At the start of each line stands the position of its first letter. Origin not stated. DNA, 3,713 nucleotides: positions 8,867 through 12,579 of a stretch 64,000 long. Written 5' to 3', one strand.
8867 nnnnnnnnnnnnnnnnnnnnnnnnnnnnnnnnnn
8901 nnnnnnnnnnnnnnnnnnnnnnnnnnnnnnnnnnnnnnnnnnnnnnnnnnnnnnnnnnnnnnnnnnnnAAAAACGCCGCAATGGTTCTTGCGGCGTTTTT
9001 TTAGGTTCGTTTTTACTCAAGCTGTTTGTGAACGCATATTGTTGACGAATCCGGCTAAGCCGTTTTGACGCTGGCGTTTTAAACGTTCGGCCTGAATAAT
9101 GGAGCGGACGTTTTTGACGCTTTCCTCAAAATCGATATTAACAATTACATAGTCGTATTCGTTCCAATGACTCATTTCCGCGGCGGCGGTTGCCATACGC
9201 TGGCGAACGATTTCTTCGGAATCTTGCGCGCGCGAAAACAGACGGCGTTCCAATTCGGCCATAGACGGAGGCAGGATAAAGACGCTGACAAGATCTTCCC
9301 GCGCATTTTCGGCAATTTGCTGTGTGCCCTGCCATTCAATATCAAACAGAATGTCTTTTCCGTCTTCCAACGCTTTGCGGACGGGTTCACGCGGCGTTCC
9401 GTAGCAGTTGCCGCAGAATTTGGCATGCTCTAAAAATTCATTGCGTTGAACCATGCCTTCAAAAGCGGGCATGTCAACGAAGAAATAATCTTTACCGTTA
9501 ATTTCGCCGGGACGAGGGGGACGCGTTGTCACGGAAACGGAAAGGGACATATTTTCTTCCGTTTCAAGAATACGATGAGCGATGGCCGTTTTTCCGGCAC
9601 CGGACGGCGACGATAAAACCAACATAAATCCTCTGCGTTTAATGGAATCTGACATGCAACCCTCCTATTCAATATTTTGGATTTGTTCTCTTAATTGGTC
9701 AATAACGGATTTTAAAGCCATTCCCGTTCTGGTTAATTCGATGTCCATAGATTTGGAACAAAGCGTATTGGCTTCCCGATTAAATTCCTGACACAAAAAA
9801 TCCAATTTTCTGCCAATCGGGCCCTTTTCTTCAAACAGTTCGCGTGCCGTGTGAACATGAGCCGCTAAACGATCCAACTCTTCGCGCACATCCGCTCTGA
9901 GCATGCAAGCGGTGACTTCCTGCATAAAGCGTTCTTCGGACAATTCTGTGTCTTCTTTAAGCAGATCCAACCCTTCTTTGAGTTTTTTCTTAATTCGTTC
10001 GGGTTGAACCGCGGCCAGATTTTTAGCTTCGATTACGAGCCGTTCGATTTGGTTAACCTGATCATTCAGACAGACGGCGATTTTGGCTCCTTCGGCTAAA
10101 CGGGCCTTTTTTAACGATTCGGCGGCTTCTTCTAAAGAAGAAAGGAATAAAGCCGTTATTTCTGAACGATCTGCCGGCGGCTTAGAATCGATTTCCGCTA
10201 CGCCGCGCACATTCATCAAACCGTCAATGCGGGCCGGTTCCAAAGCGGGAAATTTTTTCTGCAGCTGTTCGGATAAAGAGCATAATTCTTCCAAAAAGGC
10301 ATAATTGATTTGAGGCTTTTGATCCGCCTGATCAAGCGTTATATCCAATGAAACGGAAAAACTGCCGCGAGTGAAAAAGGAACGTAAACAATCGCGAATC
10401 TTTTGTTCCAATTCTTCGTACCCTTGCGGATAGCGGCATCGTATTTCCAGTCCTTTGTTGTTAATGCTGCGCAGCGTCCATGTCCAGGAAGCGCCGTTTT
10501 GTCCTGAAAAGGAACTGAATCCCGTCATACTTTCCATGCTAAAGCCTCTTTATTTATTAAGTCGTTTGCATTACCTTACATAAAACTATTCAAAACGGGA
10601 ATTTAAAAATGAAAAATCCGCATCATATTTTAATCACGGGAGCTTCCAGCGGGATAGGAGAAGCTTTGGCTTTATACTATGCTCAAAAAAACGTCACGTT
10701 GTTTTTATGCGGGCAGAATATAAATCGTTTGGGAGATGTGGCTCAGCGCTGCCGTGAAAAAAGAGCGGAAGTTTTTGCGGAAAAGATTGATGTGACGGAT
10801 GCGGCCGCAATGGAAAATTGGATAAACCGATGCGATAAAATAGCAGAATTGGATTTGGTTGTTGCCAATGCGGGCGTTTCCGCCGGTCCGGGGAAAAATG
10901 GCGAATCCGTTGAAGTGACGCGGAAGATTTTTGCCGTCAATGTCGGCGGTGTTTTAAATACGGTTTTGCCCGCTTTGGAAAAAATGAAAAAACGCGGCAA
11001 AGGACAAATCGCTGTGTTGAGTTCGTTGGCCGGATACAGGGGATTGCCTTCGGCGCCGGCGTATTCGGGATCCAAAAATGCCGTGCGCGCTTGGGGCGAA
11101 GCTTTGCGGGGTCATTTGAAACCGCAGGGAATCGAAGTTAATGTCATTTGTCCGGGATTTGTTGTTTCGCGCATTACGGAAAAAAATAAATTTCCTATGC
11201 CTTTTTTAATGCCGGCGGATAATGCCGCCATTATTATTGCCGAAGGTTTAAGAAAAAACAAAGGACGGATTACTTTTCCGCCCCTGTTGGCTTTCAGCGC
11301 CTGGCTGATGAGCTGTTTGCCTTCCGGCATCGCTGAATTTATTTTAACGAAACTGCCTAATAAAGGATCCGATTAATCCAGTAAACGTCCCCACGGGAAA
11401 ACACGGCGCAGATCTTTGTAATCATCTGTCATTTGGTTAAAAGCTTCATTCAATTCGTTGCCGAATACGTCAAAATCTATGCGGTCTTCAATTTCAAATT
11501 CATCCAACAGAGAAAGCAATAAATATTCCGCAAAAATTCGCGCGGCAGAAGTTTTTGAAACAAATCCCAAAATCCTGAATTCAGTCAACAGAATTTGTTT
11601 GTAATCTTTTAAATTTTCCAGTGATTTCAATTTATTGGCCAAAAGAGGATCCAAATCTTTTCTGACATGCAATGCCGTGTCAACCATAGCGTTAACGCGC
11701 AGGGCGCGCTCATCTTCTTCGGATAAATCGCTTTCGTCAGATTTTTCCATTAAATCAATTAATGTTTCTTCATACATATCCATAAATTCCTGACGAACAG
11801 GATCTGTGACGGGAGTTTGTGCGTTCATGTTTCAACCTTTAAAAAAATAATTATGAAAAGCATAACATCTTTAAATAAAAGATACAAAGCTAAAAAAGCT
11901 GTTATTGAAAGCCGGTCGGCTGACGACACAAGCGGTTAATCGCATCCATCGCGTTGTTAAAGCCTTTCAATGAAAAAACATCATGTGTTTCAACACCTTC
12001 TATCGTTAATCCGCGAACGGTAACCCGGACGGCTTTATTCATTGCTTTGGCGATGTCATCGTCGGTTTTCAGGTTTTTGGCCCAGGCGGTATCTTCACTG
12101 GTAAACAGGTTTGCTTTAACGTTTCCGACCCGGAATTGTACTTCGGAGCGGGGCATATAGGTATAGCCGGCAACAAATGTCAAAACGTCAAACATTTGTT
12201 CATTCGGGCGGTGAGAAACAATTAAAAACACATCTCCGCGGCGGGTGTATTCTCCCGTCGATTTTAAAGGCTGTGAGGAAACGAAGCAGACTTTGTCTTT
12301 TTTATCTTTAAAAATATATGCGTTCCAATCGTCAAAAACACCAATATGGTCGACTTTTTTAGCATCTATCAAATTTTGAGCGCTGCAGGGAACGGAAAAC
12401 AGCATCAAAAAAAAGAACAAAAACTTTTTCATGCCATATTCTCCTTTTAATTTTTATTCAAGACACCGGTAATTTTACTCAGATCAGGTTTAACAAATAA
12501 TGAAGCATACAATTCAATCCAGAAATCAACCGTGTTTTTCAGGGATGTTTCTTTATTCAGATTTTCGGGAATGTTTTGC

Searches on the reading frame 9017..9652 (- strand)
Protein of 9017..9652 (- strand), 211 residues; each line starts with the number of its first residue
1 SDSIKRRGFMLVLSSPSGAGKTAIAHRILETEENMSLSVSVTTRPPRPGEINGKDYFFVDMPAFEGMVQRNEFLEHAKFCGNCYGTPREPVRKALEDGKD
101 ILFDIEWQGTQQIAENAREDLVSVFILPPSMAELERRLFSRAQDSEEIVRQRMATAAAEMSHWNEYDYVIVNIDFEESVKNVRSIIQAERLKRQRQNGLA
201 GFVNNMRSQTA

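Call 18: search_protein_families(library=pfam, proteins=[window:9017-9652:-], max_evalue=0.001)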
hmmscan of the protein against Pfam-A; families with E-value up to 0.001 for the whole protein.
window:9017-9652:- (211 aa): 1 family
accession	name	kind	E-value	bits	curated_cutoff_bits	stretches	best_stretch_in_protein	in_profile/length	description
PF00625.27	Guanylate_kin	-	6.2e-51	173.1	25.2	1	11-189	5-182/182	Guanylate kinase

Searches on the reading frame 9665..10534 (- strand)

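Call 18: search_protein_families(library=pfam, proteins=[window:9665-10534:-], max_evalue=0.001)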
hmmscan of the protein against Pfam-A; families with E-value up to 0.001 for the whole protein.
window:9665-10534:- (289 aa): 2 families
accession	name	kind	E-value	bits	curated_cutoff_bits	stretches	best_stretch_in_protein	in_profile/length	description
PF08340.16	YicC-like_C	-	7.8e-38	129.7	27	1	174-289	5-120/120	Endoribonuclease YicC-like, C-terminal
PF03755.18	YicC-like_N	-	2.2e-31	109.8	25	1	1-153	2-155/156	Endoribonuclease YicC-like, N-terminal region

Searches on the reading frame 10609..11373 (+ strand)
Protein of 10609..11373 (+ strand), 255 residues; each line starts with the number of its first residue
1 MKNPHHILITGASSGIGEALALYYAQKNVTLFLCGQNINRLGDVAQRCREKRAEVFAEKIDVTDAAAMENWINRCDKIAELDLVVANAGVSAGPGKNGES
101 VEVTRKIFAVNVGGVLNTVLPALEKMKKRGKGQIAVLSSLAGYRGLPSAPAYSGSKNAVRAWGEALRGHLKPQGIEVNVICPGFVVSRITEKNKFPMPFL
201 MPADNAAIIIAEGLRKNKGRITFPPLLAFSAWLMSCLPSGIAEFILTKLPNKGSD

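Call 18: search_protein_families(library=pfam, proteins=[window:10609-11373:+], max_evalue=0.001)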
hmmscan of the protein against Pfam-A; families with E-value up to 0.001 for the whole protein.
window:10609-11373:+ (255 aa): 3 families
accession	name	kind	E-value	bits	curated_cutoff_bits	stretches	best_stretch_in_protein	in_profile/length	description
PF00106.31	adh_short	-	3.8e-43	147.7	26.6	1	6-192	2-189/195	short chain dehydrogenase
PF13561.12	adh_short_C2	-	1.8e-25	90.4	27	1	11-194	1-185/236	Enoyl-(Acyl carrier protein) reductase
PF08659.16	KR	-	1.5e-06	28.7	22.6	1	7-165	3-162/180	KR domain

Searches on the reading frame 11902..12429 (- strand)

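Call 18: search_protein_families(library=pfam, proteins=[window:11902-12429:-], max_evalue=0.001)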
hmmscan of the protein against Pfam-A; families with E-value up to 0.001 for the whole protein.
window:11902-12429:- (175 aa): 1 family
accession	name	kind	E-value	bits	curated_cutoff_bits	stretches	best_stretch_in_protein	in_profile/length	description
PF06776.18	IalB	-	3.7e-13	50.2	22.1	1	35-164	1-130/131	Invasion associated locus B (IalB) protein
